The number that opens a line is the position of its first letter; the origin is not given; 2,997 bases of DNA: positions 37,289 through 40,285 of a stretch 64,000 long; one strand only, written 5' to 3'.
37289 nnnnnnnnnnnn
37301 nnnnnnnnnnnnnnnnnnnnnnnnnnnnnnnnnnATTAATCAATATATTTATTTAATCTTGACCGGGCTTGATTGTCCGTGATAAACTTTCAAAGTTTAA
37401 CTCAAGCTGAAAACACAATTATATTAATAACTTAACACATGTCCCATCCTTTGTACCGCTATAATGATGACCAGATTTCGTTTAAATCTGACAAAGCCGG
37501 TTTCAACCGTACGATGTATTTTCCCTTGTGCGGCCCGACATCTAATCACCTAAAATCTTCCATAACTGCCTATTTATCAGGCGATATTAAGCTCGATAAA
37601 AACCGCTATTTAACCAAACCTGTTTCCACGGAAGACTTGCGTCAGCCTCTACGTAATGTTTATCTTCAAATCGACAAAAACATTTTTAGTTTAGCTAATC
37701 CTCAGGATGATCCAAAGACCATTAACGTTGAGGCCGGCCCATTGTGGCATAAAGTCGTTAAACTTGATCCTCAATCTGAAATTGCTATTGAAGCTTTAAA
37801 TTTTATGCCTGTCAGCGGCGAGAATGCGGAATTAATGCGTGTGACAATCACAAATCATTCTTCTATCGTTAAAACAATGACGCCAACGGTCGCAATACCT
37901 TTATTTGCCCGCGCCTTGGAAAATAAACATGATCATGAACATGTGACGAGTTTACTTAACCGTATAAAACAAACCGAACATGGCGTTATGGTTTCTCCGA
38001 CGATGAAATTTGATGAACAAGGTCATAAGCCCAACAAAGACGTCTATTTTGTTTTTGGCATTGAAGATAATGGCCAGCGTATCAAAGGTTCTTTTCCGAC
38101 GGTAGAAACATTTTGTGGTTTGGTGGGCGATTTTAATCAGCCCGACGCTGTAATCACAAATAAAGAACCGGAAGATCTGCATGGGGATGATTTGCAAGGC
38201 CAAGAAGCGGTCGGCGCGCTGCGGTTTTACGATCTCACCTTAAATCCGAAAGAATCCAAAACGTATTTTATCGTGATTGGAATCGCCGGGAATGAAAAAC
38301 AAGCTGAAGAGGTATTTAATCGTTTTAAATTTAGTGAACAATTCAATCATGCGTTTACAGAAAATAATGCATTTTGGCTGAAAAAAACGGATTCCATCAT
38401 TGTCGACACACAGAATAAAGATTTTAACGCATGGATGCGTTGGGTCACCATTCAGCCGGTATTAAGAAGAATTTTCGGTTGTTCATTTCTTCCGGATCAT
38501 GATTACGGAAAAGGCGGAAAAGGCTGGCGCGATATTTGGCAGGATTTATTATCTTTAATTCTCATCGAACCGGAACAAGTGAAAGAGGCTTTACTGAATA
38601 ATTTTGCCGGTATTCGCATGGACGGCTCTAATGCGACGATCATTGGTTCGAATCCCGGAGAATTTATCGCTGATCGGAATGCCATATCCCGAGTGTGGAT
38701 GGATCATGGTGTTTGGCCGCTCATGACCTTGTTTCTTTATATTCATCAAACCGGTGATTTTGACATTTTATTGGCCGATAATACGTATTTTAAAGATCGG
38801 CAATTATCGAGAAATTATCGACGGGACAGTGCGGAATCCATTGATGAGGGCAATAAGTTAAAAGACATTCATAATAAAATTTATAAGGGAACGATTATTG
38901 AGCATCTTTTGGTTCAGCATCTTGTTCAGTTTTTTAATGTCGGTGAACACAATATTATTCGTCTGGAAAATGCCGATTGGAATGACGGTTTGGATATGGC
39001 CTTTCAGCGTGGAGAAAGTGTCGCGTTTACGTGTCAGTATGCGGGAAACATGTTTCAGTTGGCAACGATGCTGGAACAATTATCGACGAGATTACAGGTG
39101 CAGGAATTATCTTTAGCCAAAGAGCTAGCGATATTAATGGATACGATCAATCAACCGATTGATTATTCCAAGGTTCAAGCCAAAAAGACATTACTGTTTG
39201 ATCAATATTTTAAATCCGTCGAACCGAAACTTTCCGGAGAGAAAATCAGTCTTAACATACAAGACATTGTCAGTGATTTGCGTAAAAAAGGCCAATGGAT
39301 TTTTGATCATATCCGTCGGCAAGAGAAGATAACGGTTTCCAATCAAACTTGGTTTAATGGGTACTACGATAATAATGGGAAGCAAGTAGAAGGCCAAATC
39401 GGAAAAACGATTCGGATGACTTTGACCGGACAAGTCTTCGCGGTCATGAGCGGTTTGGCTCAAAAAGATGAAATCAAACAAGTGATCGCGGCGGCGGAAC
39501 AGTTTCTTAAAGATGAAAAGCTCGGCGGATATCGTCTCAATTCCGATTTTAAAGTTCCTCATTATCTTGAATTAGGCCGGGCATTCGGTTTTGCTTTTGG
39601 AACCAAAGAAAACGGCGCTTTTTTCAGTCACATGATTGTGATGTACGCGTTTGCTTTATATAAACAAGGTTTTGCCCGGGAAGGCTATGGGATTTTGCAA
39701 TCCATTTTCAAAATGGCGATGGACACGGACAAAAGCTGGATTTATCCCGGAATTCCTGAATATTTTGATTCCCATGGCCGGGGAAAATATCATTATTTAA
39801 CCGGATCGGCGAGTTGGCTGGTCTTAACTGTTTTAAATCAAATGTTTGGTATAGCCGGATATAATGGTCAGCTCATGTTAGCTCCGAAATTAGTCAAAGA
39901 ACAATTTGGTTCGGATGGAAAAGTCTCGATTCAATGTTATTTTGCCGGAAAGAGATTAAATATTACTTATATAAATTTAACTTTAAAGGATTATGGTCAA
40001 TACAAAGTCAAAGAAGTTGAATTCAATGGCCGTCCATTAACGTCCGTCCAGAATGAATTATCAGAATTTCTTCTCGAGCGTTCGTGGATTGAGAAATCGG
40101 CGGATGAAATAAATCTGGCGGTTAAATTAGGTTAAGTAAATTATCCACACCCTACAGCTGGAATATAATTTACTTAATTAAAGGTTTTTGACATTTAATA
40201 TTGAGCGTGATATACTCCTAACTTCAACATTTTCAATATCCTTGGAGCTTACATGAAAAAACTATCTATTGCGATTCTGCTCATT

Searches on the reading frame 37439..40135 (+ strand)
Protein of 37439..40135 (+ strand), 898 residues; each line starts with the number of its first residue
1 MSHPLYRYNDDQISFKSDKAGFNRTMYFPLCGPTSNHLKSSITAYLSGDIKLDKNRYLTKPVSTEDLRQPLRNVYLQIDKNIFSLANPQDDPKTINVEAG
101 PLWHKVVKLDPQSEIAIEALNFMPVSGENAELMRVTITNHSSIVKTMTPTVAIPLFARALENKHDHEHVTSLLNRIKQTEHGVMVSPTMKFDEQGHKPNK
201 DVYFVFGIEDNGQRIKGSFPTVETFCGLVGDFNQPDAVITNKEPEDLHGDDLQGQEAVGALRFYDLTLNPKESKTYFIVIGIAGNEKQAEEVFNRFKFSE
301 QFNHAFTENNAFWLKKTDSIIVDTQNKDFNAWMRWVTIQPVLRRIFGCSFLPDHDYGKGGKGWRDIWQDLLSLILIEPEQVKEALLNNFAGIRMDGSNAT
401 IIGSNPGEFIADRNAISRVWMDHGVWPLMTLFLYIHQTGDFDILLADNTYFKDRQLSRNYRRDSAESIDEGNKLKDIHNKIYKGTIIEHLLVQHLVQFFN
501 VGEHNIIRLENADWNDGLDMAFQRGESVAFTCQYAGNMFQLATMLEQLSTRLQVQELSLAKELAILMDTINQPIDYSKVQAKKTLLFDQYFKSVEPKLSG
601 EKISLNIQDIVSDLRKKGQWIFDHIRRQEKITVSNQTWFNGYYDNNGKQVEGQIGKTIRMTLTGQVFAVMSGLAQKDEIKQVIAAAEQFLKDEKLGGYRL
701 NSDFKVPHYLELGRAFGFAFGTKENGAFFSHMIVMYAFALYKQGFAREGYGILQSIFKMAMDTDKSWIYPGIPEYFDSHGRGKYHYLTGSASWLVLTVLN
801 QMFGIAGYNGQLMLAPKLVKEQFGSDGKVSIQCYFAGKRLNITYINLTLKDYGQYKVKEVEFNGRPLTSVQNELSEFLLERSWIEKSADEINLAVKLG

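Call 3: search_protein_families(library=pfam, proteins=[window:37439-40135:+], max_evalue=1)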
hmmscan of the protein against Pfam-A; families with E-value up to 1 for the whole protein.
window:37439-40135:+ (898 aa): 2 families
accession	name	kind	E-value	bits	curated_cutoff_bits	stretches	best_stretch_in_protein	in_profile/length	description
PF17167.11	Glyco_hydro_94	-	9.6e-26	90.9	27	2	636-804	246-420/420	Glycosyl hydrolase 94 superfamily, catalytic domain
PF06165.18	GH94_b-supersand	-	4.3e-07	30.1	23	1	117-281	98-251/251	Glycosyl hydrolase 94, supersandwich domain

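Call 5: search_protein_families(library=ncbifam, proteins=[window:37439-40135:+], max_evalue=0.1)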
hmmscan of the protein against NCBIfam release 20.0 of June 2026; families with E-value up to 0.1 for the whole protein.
window:37439-40135:+ (898 aa): 0 families

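Call 32: search_solved_structures(query=window:37439-40135:+, max_evalue=0.001)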
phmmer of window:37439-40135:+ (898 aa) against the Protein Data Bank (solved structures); distinct sequences matched with E-value up to 0.001: 16.
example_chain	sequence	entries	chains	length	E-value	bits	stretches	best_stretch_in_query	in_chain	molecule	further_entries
6ggy_A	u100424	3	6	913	6.6e-266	887.8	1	6-891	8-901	Laminaribiose phosphorylase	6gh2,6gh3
8rf9_A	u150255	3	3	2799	2.5e-21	78.6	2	613-829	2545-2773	Cyclic beta 1-2 glucan synthetase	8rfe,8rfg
8rf0_A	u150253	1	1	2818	2.5e-21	78.6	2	613-829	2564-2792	Cyclic beta-(1,2)-glucan synthase NdvB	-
8ho9_A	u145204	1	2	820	2.1e-19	72.2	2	189-447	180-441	Cellobiose phosphorylase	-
8hob_A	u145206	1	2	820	4.4e-19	71.1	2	188-447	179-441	Cellobiose phosphorylase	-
3qde_A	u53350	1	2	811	2.4e-18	68.7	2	193-447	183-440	Cellobiose phosphorylase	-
8ho7_A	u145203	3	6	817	2.9e-18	68.4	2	193-447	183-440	Cellobiose phosphorylase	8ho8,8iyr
2cqs_A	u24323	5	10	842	1.7e-17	65.9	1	114-444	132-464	Cellobiose Phosphorylase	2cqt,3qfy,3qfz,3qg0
3act_A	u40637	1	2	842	8.1e-17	63.7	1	114-444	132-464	Cellobiose Phosphorylase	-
3rrs_A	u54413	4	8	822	1.1e-16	63.2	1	113-444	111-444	Cellobiose phosphorylase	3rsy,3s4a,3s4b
3acs_A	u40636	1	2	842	2.3e-16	62.1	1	114-444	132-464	Cellobiose Phosphorylase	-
3afj_A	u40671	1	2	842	2.7e-16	61.9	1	114-444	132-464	Cellobiose Phosphorylase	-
3s4c_A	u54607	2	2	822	4e-16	61.4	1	113-444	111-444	Lactose Phosphorylase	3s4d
8bou_A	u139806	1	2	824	1.2e-13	53.1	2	112-444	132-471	N,N'-diacetylchitobiose phosphorylase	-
1v7v_A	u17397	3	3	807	3.4e-10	41.8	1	642-820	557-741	chitobiose phosphorylase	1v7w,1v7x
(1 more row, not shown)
